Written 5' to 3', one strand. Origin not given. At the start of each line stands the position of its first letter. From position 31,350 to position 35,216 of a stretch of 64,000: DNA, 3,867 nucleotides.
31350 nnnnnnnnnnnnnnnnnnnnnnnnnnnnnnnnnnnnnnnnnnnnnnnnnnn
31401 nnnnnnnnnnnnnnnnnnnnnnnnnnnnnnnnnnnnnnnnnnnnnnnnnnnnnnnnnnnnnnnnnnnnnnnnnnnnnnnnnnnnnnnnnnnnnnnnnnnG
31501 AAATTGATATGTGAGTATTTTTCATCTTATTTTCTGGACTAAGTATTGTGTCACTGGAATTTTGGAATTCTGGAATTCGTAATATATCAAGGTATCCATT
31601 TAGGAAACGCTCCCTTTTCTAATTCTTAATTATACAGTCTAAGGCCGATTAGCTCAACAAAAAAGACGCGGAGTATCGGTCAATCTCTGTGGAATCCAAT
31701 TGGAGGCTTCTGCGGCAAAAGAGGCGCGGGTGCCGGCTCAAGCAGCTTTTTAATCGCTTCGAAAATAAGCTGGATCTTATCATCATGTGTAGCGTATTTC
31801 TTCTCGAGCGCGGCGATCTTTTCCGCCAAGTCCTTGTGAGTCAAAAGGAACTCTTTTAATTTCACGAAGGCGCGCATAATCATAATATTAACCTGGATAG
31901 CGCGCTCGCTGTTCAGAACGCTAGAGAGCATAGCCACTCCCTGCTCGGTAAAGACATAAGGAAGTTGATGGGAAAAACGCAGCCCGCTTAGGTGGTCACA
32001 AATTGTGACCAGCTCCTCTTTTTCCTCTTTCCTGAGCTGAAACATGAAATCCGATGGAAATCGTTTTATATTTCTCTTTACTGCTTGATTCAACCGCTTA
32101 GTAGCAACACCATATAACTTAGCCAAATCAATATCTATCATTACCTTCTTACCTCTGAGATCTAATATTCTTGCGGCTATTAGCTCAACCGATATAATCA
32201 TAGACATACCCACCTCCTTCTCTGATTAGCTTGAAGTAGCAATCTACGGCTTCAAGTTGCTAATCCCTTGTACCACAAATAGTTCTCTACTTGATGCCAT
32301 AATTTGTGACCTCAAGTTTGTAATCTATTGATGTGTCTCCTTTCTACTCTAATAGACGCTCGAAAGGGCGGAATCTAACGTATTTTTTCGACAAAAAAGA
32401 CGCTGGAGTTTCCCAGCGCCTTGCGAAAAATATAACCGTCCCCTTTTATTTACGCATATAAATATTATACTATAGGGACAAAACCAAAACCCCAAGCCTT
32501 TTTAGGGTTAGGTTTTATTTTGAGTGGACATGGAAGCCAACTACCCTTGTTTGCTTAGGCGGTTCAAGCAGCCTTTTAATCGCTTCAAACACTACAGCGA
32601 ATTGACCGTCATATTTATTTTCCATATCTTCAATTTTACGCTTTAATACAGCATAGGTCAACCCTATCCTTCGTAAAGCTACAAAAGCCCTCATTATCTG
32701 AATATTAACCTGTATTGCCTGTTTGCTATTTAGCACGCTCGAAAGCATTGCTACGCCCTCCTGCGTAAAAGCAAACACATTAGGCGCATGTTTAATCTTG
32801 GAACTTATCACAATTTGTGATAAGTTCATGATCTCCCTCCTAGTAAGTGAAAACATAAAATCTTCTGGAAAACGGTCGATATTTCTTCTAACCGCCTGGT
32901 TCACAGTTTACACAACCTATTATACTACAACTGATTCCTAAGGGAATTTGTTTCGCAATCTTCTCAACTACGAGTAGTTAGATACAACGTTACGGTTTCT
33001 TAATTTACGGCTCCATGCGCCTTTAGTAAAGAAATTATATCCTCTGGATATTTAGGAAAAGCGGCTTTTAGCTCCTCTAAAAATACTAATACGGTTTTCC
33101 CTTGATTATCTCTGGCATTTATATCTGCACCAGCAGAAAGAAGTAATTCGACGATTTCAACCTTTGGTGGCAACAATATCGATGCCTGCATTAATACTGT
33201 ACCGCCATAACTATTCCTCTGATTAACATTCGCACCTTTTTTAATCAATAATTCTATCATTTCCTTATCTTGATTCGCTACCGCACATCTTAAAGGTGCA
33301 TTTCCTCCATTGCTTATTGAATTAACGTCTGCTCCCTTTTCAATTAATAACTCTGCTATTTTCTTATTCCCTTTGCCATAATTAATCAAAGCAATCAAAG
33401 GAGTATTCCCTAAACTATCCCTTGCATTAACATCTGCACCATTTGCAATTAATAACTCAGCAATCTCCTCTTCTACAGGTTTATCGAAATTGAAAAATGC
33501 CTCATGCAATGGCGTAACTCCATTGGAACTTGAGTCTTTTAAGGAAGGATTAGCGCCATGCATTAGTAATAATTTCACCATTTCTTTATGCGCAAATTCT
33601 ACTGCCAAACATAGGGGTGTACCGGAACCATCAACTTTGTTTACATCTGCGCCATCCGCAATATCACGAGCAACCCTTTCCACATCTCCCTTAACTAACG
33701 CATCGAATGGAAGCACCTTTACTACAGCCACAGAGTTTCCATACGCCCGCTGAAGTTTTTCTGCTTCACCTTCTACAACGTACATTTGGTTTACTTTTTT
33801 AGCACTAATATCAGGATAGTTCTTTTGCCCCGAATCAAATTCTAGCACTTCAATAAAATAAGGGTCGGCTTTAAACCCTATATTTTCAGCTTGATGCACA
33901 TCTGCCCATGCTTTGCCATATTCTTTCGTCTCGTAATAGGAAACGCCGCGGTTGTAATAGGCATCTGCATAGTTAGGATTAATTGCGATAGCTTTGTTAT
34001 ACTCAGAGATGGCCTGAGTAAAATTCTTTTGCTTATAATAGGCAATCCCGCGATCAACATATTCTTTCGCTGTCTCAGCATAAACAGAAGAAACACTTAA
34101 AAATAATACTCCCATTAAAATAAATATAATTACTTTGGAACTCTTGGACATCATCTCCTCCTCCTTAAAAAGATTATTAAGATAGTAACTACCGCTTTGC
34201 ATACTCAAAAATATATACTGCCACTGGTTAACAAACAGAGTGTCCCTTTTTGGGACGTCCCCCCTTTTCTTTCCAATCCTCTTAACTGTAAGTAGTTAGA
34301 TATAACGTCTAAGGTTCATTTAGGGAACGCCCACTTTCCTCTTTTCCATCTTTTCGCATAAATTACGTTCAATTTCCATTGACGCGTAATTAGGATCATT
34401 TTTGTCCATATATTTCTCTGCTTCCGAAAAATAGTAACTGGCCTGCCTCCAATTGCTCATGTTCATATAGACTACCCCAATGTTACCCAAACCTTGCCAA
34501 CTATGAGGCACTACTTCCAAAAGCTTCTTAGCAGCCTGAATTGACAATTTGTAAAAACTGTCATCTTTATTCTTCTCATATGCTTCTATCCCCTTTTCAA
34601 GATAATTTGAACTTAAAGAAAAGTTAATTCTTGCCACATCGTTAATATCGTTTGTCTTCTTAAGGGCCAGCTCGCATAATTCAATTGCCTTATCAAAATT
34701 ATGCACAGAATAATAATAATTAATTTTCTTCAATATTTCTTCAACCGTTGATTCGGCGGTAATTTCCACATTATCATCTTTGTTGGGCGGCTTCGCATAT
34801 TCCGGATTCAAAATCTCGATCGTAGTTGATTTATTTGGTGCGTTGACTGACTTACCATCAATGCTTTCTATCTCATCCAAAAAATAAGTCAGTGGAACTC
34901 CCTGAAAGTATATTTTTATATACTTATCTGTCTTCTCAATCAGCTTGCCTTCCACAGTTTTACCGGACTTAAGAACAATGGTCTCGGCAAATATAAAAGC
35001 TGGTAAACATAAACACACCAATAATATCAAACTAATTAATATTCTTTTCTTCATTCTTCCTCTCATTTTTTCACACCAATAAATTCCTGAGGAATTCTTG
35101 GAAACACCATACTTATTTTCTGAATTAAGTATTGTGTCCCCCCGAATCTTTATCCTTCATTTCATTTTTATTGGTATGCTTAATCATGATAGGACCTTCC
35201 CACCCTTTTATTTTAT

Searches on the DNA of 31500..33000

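Call 104: search_rna_families(source=window, start=31500, end=33000, threshold=evalue, max_evalue=1)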
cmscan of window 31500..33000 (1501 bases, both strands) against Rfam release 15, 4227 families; matches with E-value up to 1: 0.
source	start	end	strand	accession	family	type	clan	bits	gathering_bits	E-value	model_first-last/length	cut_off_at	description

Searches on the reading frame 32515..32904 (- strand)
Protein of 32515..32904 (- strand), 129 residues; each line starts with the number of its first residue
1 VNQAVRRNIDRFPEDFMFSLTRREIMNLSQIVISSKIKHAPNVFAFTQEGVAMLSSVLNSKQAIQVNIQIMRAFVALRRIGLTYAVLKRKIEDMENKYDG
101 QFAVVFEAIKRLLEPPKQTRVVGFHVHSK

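Call 107: search_protein_families(library=pfam, max_evalue=0.001, proteins=[window:32515-32904:-])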
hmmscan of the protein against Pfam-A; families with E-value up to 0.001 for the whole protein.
window:32515-32904:- (129 aa): 1 family
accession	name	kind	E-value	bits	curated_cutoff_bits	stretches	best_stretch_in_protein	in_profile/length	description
PF10543.14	ORF6N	-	4.9e-16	59.2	27.8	1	1-57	28-86/86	ORF6N domain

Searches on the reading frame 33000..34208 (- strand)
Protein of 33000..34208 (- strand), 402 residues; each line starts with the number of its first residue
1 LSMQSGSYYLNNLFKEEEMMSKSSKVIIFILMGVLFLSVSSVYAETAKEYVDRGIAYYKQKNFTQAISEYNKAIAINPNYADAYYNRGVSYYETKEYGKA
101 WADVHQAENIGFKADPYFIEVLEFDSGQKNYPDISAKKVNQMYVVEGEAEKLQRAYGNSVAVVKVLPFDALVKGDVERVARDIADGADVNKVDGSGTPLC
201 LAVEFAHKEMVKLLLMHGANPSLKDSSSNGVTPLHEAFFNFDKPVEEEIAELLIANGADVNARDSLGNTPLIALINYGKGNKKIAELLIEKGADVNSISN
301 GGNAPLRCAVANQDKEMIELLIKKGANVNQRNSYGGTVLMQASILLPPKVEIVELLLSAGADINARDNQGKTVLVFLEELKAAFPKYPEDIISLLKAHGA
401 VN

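Call 106: search_protein_families(library=pfam, max_evalue=0.001, proteins=[window:33000-34208:-])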
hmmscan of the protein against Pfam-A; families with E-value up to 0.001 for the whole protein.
window:33000-34208:- (402 aa): 17 families
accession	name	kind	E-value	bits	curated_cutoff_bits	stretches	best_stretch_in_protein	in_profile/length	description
PF12796.13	Ank_2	-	9.2e-40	135.6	27.3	3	248-332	11-90/90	Ankyrin repeats (3 copies)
PF00023.36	Ank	-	4.5e-36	121.3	21.1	4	197-225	4-32/33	Ankyrin repeat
PF13637.12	Ank_4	-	9.2e-30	102.5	22.7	1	279-322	7-50/50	Ankyrin repeats (many copies)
PF13857.12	Ank_5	-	1.2e-20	73.8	27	1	186-227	5-48/56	Ankyrin repeats (many copies)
PF13606.12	Ank_3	-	4.1e-19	66.8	22.3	0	302-329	2-29/30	Ankyrin repeat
PF13414.12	TPR_11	-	5.4e-13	48.8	26.8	1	56-93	3-40/42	TPR repeat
PF00515.34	TPR_1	-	1.5e-11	44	27.8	1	47-80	1-34/34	Tetratricopeptide repeat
PF07719.23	TPR_2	-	1.5e-10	40.8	27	1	47-80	1-34/34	Tetratricopeptide repeat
PF23745.1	ANK_LRRK2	-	3.9e-08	33.7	27.5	0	248-324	45-115/130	LRRK2 ANK repeat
PF13432.12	TPR_16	-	4.5e-07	30.6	32.7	1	52-100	2-50/65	Tetratricopeptide repeat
PF13431.12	TPR_17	-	7.4e-07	29.4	24.4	1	70-101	2-33/34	Tetratricopeptide repeat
PF13174.12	TPR_6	-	0.00011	23.1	26.3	0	53-79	6-32/33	Tetratricopeptide repeat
PF14559.12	TPR_19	-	0.00011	22.9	25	1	58-100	2-44/68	Tetratricopeptide repeat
PF13371.12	TPR_9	-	0.00013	22.3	35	0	43-83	25-65/73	Tetratricopeptide repeat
PF13181.12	TPR_8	-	0.00014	22.2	25.7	0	50-80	4-34/34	Tetratricopeptide repeat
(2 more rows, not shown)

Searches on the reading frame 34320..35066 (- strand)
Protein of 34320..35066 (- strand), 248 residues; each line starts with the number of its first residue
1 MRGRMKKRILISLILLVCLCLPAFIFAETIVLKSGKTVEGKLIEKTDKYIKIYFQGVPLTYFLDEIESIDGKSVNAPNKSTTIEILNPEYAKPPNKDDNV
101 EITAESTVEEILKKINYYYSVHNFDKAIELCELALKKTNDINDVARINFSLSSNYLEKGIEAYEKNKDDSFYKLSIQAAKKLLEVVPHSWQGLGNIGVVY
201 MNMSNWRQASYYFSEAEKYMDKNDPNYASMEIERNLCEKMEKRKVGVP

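Call 107: search_protein_families(library=pfam, max_evalue=0.001, proteins=[window:34320-35066:-])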
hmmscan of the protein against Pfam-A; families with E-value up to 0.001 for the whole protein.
window:34320-35066:- (248 aa): 2 families
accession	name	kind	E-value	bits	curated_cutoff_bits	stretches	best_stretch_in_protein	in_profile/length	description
PF07719.23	TPR_2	-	1.3e-05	25.4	27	0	192-221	3-32/34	Tetratricopeptide repeat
PF00515.34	TPR_1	-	1.7e-05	24.9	27.8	0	192-216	3-27/34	Tetratricopeptide repeat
